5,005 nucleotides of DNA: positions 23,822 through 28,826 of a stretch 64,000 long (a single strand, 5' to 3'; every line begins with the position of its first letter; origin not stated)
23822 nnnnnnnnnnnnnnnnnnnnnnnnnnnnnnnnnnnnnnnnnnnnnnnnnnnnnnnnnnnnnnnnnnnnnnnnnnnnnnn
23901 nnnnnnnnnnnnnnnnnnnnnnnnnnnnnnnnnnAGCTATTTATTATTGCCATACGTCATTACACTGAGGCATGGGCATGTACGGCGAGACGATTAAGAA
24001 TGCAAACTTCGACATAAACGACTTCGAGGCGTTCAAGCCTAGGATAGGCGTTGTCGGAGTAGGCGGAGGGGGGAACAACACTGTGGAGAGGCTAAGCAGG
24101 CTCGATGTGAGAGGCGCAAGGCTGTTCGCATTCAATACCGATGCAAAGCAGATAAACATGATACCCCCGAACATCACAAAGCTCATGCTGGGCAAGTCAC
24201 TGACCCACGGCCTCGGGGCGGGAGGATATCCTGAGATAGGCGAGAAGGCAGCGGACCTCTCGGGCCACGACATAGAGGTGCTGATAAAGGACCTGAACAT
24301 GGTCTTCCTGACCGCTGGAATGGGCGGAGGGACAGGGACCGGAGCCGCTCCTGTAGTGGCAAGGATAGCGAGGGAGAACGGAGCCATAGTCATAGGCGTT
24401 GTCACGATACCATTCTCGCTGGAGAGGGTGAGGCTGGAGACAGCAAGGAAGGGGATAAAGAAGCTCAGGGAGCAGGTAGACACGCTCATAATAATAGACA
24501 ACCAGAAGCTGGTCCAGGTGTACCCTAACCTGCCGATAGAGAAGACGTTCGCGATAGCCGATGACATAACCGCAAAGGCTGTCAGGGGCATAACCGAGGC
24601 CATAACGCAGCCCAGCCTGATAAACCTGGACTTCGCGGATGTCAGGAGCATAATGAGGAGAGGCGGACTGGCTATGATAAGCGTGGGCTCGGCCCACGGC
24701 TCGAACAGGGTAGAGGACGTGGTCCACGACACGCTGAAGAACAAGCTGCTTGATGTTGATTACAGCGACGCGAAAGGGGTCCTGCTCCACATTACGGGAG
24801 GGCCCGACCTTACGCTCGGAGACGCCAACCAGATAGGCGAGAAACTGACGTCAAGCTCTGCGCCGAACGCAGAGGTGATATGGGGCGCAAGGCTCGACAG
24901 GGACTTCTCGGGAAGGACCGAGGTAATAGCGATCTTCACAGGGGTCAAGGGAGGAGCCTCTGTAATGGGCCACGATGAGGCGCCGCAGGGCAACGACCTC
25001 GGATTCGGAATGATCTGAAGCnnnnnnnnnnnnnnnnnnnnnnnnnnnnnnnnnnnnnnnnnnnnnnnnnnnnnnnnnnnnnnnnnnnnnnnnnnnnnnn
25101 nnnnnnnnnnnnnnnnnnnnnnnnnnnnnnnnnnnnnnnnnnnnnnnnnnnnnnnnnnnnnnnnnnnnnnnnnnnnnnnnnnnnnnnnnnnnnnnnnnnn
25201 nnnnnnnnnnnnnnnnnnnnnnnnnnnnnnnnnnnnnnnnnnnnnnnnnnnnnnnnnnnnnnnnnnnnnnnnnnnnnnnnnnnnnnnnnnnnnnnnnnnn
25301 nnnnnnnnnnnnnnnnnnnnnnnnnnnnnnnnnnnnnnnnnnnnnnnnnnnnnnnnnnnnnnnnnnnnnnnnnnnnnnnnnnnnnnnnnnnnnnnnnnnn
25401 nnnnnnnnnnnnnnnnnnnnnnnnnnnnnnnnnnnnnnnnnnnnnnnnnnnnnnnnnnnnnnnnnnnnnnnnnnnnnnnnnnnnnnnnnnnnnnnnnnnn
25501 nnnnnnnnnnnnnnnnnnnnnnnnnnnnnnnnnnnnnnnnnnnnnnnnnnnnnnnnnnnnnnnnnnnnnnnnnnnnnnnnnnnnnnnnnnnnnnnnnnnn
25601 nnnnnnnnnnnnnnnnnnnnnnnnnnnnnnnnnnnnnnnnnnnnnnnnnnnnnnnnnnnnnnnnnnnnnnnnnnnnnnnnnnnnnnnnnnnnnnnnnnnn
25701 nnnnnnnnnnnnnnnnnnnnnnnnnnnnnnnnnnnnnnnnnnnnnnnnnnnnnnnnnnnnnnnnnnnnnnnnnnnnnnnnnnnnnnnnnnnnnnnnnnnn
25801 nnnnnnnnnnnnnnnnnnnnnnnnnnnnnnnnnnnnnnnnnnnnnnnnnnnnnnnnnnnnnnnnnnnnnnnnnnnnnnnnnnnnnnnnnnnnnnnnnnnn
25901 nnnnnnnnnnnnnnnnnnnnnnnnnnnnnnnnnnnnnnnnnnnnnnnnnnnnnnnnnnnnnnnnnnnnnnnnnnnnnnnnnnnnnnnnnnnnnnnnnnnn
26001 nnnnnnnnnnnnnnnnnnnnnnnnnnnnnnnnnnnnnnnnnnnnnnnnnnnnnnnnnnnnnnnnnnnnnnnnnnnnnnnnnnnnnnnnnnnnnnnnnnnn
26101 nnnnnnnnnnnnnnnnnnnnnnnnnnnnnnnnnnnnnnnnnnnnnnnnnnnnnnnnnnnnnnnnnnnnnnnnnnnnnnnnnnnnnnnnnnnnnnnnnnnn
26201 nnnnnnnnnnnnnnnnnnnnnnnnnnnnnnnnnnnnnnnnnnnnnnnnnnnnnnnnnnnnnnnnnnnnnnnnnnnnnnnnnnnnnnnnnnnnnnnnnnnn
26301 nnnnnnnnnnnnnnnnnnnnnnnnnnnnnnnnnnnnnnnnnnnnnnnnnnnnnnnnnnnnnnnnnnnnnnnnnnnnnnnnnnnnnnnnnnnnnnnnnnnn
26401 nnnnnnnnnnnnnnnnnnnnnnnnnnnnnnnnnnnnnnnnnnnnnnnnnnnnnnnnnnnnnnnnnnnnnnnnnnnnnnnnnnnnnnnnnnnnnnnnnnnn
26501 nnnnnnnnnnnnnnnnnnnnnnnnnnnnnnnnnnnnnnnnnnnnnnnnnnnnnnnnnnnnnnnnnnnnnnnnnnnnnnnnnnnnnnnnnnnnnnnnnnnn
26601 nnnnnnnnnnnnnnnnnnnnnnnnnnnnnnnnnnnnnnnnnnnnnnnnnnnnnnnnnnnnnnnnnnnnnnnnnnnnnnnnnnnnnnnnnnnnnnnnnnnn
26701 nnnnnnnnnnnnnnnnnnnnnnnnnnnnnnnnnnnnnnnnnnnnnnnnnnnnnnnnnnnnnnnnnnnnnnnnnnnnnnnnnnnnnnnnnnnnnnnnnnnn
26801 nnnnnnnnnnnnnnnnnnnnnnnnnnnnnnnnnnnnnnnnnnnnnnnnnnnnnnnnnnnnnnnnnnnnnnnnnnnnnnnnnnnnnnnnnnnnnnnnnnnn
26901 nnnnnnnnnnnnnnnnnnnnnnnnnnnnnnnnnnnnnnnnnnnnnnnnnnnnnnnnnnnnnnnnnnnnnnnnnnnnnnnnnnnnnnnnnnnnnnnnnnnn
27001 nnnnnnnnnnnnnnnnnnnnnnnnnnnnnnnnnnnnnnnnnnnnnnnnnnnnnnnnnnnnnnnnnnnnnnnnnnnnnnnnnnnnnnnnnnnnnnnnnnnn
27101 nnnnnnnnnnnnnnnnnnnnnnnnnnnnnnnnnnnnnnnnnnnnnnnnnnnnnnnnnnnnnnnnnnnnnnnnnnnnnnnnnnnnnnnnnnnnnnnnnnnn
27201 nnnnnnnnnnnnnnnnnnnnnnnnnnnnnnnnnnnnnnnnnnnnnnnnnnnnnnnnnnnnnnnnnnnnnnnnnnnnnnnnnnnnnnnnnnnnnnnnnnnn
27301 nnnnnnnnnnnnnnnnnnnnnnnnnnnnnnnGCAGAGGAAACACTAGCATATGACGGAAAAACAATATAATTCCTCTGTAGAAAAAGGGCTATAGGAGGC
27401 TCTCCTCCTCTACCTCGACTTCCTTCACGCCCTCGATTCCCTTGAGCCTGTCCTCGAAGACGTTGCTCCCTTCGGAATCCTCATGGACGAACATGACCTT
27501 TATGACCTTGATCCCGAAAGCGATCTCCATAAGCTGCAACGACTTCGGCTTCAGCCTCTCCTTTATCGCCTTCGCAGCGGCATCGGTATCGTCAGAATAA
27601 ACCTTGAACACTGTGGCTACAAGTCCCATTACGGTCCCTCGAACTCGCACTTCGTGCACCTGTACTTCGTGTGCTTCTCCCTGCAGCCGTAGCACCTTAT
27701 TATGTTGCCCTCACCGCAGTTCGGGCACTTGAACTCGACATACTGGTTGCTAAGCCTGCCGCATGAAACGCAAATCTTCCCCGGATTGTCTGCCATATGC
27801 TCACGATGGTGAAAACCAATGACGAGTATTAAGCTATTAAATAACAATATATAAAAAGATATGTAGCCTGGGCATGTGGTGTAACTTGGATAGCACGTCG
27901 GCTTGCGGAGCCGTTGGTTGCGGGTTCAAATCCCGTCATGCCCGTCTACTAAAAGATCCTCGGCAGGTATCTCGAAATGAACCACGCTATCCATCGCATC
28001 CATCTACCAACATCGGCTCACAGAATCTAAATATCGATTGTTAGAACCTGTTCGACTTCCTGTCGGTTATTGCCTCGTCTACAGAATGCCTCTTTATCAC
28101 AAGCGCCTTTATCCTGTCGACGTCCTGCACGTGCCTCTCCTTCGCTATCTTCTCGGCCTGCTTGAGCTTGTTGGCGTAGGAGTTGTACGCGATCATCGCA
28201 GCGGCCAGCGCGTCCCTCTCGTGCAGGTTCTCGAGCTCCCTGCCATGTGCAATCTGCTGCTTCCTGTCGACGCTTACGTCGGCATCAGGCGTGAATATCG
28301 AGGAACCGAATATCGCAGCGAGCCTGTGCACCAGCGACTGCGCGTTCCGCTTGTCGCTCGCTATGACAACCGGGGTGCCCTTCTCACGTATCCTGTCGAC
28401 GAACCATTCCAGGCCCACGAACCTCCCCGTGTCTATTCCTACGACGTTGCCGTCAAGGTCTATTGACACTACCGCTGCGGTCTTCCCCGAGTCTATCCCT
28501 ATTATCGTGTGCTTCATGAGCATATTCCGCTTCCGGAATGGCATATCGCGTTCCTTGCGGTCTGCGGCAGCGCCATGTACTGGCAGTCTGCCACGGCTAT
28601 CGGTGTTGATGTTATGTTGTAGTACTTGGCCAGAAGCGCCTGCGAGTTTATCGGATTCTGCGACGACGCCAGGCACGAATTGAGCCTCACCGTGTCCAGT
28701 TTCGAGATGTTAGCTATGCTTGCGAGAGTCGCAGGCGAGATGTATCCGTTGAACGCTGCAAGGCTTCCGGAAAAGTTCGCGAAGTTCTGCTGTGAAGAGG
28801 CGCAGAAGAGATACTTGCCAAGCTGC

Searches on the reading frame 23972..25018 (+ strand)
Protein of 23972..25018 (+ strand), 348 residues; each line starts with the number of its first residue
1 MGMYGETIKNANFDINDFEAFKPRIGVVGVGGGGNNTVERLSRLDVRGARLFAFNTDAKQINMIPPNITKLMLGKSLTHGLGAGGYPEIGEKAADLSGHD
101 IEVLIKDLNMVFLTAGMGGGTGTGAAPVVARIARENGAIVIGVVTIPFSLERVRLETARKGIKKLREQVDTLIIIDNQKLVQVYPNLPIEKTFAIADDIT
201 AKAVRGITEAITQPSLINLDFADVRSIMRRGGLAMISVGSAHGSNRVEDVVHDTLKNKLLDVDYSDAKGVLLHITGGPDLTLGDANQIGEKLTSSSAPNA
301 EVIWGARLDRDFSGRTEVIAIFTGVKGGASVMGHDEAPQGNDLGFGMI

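Call 40: search_protein_families(library=pfam, proteins=[window:23972-25018:+], max_evalue=0.001)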
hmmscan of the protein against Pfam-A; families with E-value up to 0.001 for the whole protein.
window:23972-25018:+ (348 aa): 2 families
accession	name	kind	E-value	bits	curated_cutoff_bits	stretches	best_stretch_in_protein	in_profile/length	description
PF00091.31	Tubulin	-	3.7e-44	151.7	33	1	25-184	2-189/190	Tubulin/FtsZ family, GTPase domain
PF12327.13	FtsZ_C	-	6.8e-29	100.5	27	1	232-326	1-95/95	FtsZ family, C-terminal domain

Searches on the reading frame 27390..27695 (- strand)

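Call 40: search_protein_families(library=pfam, proteins=[window:27390-27695:-], max_evalue=0.001)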
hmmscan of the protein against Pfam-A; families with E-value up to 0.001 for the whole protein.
window:27390-27695:- (101 aa): 1 family
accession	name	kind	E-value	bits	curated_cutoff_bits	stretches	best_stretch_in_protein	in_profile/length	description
PF00736.24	EF1_GNE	-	2e-08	34.7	20.8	1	34-97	8-84/88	EF-1 guanine nucleotide exchange domain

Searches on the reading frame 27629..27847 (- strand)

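Call 52: search_protein_families(library=pfam, proteins=[window:27629-27847:-], max_evalue=0.001)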
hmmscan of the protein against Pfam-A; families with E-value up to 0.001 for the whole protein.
window:27629-27847:- (72 aa): 1 family
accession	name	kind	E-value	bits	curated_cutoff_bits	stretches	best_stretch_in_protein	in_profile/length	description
PF07754.17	HVO_2753_ZBP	-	1.8e-12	47.3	33.2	1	26-67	1-45/46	Small zinc finger protein HVO_2753-like, Zn-binding pocket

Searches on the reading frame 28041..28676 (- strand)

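Call 40: search_protein_families(library=pfam, proteins=[window:28041-28676:-], max_evalue=0.001)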
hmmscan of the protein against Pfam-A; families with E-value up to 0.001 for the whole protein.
window:28041-28676:- (211 aa): 1 family
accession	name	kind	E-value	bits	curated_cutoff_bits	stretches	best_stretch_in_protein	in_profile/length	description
PF04312.18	DUF460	-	4.5e-29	101.3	28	1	44-160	18-135/135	Protein of unknown function (DUF460)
